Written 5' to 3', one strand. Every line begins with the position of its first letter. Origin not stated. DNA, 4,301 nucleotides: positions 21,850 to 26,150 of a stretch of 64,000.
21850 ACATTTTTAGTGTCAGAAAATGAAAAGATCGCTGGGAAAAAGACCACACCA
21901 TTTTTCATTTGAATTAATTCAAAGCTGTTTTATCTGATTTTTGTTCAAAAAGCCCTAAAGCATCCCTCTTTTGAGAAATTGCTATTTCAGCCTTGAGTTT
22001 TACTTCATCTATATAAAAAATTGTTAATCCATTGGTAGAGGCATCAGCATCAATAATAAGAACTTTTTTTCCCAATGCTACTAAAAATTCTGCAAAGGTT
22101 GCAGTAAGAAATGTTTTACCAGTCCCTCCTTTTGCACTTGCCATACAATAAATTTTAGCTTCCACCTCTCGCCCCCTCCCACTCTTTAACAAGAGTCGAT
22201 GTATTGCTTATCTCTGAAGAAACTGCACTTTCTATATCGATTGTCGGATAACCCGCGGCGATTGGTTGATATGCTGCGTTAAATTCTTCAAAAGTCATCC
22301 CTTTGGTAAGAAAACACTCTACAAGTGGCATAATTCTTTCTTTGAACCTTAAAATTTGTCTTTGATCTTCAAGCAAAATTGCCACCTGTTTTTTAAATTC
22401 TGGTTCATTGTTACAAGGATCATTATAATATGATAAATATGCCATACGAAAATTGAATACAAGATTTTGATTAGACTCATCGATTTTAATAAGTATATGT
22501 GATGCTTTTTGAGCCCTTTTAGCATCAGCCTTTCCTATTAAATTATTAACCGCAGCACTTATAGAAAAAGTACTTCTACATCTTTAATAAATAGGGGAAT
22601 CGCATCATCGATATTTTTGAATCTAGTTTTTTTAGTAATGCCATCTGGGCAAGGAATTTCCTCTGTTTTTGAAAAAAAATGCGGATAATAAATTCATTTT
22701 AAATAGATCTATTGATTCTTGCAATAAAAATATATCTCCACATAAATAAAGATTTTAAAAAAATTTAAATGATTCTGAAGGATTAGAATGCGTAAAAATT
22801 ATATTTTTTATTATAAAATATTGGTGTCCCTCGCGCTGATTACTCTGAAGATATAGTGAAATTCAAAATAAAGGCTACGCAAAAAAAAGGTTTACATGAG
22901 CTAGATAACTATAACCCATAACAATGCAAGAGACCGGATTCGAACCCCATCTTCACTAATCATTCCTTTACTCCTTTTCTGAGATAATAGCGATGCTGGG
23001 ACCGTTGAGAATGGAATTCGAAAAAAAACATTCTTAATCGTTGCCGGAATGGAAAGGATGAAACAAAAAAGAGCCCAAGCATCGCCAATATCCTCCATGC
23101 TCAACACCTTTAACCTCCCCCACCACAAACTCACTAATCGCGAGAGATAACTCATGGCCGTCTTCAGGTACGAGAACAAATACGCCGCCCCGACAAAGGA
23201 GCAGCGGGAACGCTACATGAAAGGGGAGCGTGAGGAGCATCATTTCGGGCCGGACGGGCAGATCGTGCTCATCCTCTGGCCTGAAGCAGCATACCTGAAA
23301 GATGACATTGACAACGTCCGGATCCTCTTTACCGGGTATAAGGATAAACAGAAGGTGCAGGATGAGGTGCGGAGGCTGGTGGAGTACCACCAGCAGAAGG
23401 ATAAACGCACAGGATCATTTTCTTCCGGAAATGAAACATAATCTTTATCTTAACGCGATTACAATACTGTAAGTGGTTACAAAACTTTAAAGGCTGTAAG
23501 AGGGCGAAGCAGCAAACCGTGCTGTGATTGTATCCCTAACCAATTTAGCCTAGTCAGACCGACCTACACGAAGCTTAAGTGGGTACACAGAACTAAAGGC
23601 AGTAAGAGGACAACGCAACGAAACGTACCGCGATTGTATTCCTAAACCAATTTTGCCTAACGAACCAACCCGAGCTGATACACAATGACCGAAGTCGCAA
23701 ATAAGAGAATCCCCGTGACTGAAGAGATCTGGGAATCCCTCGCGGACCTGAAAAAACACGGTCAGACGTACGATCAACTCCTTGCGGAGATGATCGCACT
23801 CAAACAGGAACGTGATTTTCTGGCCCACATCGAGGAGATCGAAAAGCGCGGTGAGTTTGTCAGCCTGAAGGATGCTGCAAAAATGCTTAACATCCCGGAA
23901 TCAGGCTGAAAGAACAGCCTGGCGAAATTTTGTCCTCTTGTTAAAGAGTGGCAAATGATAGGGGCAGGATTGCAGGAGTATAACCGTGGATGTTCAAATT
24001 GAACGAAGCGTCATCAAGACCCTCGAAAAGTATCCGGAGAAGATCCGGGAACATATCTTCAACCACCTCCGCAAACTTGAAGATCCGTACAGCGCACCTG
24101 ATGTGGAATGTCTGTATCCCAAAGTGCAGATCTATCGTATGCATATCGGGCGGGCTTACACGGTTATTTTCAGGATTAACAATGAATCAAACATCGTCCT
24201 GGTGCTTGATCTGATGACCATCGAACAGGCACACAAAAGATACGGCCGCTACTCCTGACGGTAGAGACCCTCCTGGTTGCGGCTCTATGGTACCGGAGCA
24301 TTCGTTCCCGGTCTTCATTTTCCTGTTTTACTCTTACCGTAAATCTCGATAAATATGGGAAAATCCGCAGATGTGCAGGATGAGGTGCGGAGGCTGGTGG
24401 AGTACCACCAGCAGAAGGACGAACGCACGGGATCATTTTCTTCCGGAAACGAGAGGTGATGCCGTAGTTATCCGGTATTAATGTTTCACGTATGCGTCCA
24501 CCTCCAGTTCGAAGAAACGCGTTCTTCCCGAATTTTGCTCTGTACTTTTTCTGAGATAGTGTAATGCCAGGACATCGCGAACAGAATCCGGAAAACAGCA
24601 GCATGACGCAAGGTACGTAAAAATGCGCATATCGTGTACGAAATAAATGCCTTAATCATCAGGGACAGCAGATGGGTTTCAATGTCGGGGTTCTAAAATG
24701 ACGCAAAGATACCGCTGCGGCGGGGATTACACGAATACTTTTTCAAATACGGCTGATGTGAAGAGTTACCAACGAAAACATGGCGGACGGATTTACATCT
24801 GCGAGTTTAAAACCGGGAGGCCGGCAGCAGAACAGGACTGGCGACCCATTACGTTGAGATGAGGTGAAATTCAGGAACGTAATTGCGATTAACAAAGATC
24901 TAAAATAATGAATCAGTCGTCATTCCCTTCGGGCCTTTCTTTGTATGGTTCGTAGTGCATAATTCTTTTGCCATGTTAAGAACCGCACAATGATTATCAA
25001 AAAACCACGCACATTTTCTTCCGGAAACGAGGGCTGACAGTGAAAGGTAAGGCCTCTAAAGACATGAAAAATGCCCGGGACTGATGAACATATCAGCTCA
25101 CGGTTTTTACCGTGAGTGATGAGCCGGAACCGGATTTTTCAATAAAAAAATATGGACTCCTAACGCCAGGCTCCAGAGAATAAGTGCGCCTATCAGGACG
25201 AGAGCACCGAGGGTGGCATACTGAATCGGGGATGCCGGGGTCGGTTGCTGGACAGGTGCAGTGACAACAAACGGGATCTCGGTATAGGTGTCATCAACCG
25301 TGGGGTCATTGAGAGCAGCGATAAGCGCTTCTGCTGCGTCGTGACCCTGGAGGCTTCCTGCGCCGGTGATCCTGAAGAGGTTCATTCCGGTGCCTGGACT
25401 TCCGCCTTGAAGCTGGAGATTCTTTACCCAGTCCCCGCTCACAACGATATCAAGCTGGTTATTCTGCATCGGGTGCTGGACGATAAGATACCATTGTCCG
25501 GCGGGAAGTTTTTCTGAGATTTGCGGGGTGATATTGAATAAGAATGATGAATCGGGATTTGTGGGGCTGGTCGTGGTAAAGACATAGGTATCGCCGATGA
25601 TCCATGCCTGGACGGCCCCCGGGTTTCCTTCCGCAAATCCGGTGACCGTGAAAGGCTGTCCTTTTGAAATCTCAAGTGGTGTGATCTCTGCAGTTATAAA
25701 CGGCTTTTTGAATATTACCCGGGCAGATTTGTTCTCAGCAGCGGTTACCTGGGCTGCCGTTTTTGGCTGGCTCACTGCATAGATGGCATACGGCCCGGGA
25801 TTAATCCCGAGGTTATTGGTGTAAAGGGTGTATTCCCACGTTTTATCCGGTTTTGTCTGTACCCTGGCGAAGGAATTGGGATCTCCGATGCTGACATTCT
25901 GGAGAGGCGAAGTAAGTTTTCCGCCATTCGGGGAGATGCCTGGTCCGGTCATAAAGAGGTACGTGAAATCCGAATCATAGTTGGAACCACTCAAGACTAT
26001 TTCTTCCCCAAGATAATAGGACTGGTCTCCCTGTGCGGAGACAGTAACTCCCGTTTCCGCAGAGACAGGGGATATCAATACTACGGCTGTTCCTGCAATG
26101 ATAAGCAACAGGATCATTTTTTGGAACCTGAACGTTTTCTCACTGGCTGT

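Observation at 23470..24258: Tandem covarying structured RNA units at the head of a RelE toxin-antitoxin operon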

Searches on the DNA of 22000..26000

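Call 4: search_rna_families(source=window, start=22000, end=26000, threshold=evalue, max_evalue=10, show_alignments=3)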
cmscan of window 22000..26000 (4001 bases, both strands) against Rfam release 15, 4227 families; matches with E-value up to 10: 1.
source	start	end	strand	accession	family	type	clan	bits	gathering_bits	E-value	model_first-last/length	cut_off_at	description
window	22841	22868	-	RF02218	ZNRD1-AS1_1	Gene; lncRNA;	-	17.1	50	3.9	1-68/68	no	ZNRD1 antisense RNA 1 conserved region 1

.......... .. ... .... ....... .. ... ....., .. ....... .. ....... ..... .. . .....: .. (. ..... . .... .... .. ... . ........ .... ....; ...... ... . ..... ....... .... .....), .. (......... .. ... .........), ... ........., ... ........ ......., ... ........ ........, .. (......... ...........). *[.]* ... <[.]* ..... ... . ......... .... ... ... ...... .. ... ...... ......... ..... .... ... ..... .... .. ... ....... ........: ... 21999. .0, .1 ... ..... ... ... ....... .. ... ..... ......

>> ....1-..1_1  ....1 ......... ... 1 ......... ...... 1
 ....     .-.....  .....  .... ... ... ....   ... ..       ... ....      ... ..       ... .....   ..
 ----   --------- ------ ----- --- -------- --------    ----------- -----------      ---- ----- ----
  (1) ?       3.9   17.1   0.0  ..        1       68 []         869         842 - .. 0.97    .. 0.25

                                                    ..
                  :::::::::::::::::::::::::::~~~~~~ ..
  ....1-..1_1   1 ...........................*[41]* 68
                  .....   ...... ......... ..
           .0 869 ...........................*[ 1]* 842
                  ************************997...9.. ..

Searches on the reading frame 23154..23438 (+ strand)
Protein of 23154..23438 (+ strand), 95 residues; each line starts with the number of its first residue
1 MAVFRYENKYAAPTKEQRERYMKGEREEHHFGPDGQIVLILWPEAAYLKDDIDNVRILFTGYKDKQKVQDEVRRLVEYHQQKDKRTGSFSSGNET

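Call 11: search_protein_families(library=pfam, proteins=[window:23154-23438:+], max_evalue=0.1)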
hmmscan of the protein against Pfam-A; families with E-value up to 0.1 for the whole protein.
window:23154-23438:+ (95 aa): 0 families

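Call 54: search_protein_families(library=ncbifam, proteins=[window:23154-23438:+], max_evalue=1)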
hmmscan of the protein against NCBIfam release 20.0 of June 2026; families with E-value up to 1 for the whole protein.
window:23154-23438:+ (95 aa): 1 family
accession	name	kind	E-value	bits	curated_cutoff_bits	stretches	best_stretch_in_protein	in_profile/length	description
NF006799.0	PRK09302.1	equivalog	0.073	11.6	408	1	52-82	136-166/515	circadian clock protein KaiC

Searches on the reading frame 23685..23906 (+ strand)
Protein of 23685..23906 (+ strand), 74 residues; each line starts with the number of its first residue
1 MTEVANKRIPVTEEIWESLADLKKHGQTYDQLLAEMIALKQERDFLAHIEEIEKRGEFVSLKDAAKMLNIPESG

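Call 11: search_protein_families(library=pfam, proteins=[window:23685-23906:+], max_evalue=0.1)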
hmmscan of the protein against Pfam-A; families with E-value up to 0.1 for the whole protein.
window:23685-23906:+ (74 aa): 2 families
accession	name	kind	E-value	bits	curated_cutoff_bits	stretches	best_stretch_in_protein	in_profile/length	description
PF24434.1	DUF7557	-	0.0019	18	25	1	9-41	4-36/45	Family of unknown function (DUF7557)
PF02697.20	VAPB_antitox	-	0.098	13.9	27.9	0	7-57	1-53/69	Putative antitoxin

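Call 19: find_related_loci(query=window:23685-23906:+, collection=genome_contigs, flank=1500)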
Query window:23685-23906:+ (74 aa) in genome_contigs; peptide patterns used: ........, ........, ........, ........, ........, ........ (x = any residue, [..] = any of these).
452 stretches matched a pattern; 15 encode a relative of the query (tblastn E <= 1e-3); 15 distinct loci.
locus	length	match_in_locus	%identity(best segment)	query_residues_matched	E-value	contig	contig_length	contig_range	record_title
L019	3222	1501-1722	99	1-74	3e-46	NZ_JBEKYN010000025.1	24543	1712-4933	MAG: Methanoregula sp. isolate SPRUCE 676 SPRUCE_676_25, whole genome shotgun sequence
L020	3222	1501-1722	96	1-74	2e-45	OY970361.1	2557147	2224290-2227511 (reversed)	MAG: uncultured Methanoregulaceae archaeon isolate MFD01476.bin.2.40 genome assembly, chromosome: 1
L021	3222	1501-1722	93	1-74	1e-44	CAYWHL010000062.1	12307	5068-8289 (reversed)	MAG TPA_asm: uncultured Methanoregula sp. isolate SRP178699_co1_135 genome assembly, contig: NODE_6906_length_12307_cov_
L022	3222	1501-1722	95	1-74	2e-44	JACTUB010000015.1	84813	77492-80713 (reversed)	MAG: Methanoregulaceae archaeon isolate SPRUCE.2016.20.metabat2.79 SPRUCE.2016.20_scaffold_220, whole genome shotgun seq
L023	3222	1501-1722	93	1-74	6e-44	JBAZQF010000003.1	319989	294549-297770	MAG: Methanoregula sp. isolate SO_2017_SWC_47 scaffold_36_c1_LP-4_2017, whole genome shotgun sequence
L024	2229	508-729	93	1-74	6e-44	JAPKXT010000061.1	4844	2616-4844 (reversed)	MAG: Methanoregula sp. isolate LacPavin_0920_SED3_MAG_49_39 LacPavin_0920_SED3_scaffold_3346414, whole genome shotgun se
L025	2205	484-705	93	1-74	2e-43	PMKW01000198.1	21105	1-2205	MAG: Methanoregula sp. isolate fen_47 73.20120600_E1D.45_contig_9047, whole genome shotgun sequence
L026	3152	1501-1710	96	1-70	4e-42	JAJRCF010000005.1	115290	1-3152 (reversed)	MAG: Methanoregula sp. isolate OWC_0057 OWC_0057_scaffold00047, whole genome shotgun sequence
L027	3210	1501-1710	96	1-70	4e-42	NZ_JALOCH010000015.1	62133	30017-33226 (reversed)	MAG: Methanoregula sp. isolate SO_2017_LW4 bin 75 scaffold_1273_c1_LW137-91_2017, whole genome shotgun sequence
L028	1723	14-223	96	1-70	4e-42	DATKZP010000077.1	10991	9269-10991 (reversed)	MAG TPA_asm: Methanoregula sp. isolate SMAG_U14248 k141_3442598, whole genome shotgun sequence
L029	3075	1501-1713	94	1-71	1e-41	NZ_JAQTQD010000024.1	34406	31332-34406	MAG: Methanoregula sp. isolate STB_131 NODE_2630_length_34406_cov_4.943143_Sandtown_B, whole genome shotgun sequence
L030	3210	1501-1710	94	1-70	2e-41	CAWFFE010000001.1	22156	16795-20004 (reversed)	MAG: uncultured Methanoregulaceae archaeon isolate MFD02416.bin.2.266 genome assembly, contig: contig_2518, whole genome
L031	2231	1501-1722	89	1-74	2e-41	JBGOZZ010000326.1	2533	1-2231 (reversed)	MAG: Methanoregula sp. isolate OBJ_0618_130150_140 k141_7013126_length_2533_cov_8.4013, whole genome shotgun sequence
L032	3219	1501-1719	89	1-73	6e-41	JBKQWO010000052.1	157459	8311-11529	MAG: Methanoregula sp. isolate SEr3G3H3I__bin_84 SEr3G3H3I_000000458338, whole genome shotgun sequence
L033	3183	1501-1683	52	1-61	7e-18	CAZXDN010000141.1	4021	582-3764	MAG TPA_asm: uncultured Methanotrichaceae archaeon isolate binchicken_co190_334 genome assembly, contig: NODE_34007_leng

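Call 22: find_related_loci(query=window:23685-23906:+, collection=metagenome_contigs, flank=1500)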
Query window:23685-23906:+ (74 aa) in metagenome_contigs; peptide patterns used: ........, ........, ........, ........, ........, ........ (x = any residue, [..] = any of these).
600 stretches matched a pattern (row limit reached: there are more); 46 encode a relative of the query (tblastn E <= 1e-3); 46 distinct loci.
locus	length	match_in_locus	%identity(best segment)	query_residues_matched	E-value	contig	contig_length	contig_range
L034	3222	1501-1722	99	1-74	4e-46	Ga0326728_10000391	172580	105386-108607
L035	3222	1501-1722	97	1-74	7e-46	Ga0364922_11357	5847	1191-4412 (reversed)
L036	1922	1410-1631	97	1-74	3e-46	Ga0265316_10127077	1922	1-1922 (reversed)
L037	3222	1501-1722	99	1-74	7e-46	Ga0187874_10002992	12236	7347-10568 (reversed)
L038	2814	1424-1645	97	1-74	6e-45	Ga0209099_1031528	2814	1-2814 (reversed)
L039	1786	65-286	95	1-74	5e-45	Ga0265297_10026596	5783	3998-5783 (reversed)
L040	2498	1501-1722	95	1-74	2e-44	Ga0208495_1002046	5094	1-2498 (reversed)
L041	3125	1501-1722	95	1-74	2e-44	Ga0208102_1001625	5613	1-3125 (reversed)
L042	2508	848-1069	95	1-74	2e-44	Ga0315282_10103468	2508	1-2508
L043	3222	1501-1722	95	1-74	4e-44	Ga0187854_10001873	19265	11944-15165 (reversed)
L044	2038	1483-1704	93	1-74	5e-44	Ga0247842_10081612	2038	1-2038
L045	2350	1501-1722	93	1-74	7e-44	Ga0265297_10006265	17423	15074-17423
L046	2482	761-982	93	1-74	7e-44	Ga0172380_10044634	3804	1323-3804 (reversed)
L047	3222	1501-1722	93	1-74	1e-43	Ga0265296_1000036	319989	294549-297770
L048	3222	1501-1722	93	1-74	5e-43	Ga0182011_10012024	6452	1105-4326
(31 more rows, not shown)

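Call 33: search_solved_structures(query=window:23685-23906:+, max_evalue=10)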
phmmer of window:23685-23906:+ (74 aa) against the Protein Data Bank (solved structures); distinct sequences matched with E-value up to 10: 3.
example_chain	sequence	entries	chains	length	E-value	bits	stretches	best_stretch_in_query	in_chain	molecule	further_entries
5ybb_A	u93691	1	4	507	1.1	13.2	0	7-60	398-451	Type I restriction-modification system methyltransferase subunit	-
4xbi_A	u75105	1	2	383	1.4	12.9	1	11-39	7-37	ClpB protein, putative,Green fluorescent protein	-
6y07_A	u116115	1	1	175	3.9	11.5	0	3-37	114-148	sohair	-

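Call 44: search_protein_families(library=pfam, proteins=[L034:109-1236:+], max_evalue=0.01)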
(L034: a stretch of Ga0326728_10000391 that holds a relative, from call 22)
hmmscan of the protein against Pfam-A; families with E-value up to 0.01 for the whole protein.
L034:109-1236:+ (376 aa): 3 families
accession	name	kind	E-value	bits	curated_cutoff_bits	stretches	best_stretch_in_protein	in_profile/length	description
PF00589.27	Phage_integrase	-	5.7e-14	52.7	27.1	1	112-281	3-169/172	Phage integrase family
PF18912.6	DZR_2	-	0.0044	17.2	27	1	309-336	5-32/56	Double zinc ribbon domain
PF12773.13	DZR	-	0.0078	16.8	27.3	0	314-336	1-23/45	Double zinc ribbon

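Call 54: search_protein_families(library=ncbifam, proteins=[window:23685-23906:+], max_evalue=1)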
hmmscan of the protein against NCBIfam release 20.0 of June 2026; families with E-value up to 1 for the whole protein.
window:23685-23906:+ (74 aa): 0 families

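Call 77: find_related_loci(query=window:23685-23906:+, collection=viral_contigs, flank=3000)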
Query window:23685-23906:+ (74 aa) in viral_contigs; peptide patterns used: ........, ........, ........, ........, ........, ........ (x = any residue, [..] = any of these).
21 stretches matched a pattern, but none encodes a relative of the query by tblastn (E <= 1e-3).

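Call 84: predict_structure(alignment_id=A5)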
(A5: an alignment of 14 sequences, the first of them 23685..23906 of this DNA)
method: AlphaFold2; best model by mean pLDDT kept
length: 74 residues; sequences in the alignment: 14
mean_pLDDT: 71.9   pTM: 0.42
mean pLDDT of the five models: 71.9, 70.5, 69.4, 68.4, 66.5
residues with pLDDT >= 90: 0; 70-90: 51; 50-70: 18; < 50: 5
segments of 3 or more residues with pLDDT < 50: 1-3
pLDDT, mean of each block of 10 residues (from residue 1): 52 73 81 83 82 69 70 57
secondary structure, 60 per line:
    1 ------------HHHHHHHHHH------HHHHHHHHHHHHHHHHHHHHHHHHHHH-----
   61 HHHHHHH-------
elements in order: H13-22 H29-55 H61-67

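Call 86: fold_search(model_id=the predicted structure, library=pdb)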
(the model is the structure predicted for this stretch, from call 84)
No match with E <= 0.001 here; weaker rows may still be real.
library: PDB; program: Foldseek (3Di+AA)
matches with E <= 10: 17; with E <= 0.001: 0
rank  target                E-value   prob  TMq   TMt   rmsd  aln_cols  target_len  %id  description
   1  3fmt_B                3.8e+00  0.35  0.36  0.18   2.7        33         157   30  Crystal structure of SeqA bound to DNA (released 2009-04-28)
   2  5d43_A                4.1e+00  0.11  0.38  0.21   7.9        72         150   18  crystal structrue of Mouse centrin 1 in calcium-saturated form (released 2016-09-07)
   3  1xrx_A                4.7e+00  0.30  0.35  0.67   2.6        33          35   30  Crystal structure of a DNA-binding protein (released 2005-05-10)
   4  6qec_A                5.4e+00  0.06  0.23  0.25  11.9        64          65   12  DNA binding domain of LUX ARRYTHMO in complex with DNA (released 2020-02-05)
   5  5wme_C                6.6e+00  0.10  0.39  0.31   9.4        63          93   13  Crystal Structure of Amino Acids 1729-1786 of Human Beta Cardiac Myosin Fused to Gp7 as Anti-Parallel Four-Helix Bundl (released 2017-08-23)
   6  8fy9_B                6.6e+00  0.06  0.26  0.09  11.3        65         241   26  Cryo-EM structure of Cas1:Cas2-DEDDh:PAM-deficient prespacer complex (released 2023-05-03)
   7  1xiu_A                7.1e+00  0.06  0.34  0.16   5.6        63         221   21  Crystal structure of the agonist-bound ligand-binding domain of Biomphalaria glabrata RXR (released 2005-09-13)
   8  9e78_3G               7.1e+00  0.08  0.30  0.26   7.5        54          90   20  48-nm repeat of the Leishmania tarentolae doublet microtubule (released 2025-03-12)
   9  5cz1_A                7.6e+00  0.05  0.30  0.16   8.4        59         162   22  Crystal structure of the catalytic core domain of MMTV integrase (released 2016-02-17)
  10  1hio_C                8.2e+00  0.05  0.36  0.31  10.6        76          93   17  HISTONE OCTAMER (CHICKEN), CHROMOSOMAL PROTEIN, ALPHA CARBONS ONLY (released 1998-11-25)
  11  6yns_J                8.2e+00  0.02  0.18  0.13  14.8        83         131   14  CaM-P458 complex (crystal form 2) (released 2021-03-17)
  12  8r6s_F                8.2e+00  0.04  0.25  0.04  15.8        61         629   18  Plastid-encoded RNA polymerase (Integrated model) (released 2024-03-13)
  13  3li6_D                8.8e+00  0.06  0.37  0.41   6.6        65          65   14  Crystal structure and trimer-monomer transition of N-terminal domain of EhCaBP1 from Entamoeba histolytica (released 2010-02-02)
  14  8j07_14               8.8e+00  0.02  0.21  0.14  13.1        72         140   24  96nm repeat of human respiratory doublet microtubule and associated axonemal complexes (released 2023-07-26)
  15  2ns7_C                9.4e+00  0.05  0.35  0.19   6.7        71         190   20  How an in vitro selected peptide mimics the antibiotic tetracycline to induce TET repressor (released 2007-07-24)
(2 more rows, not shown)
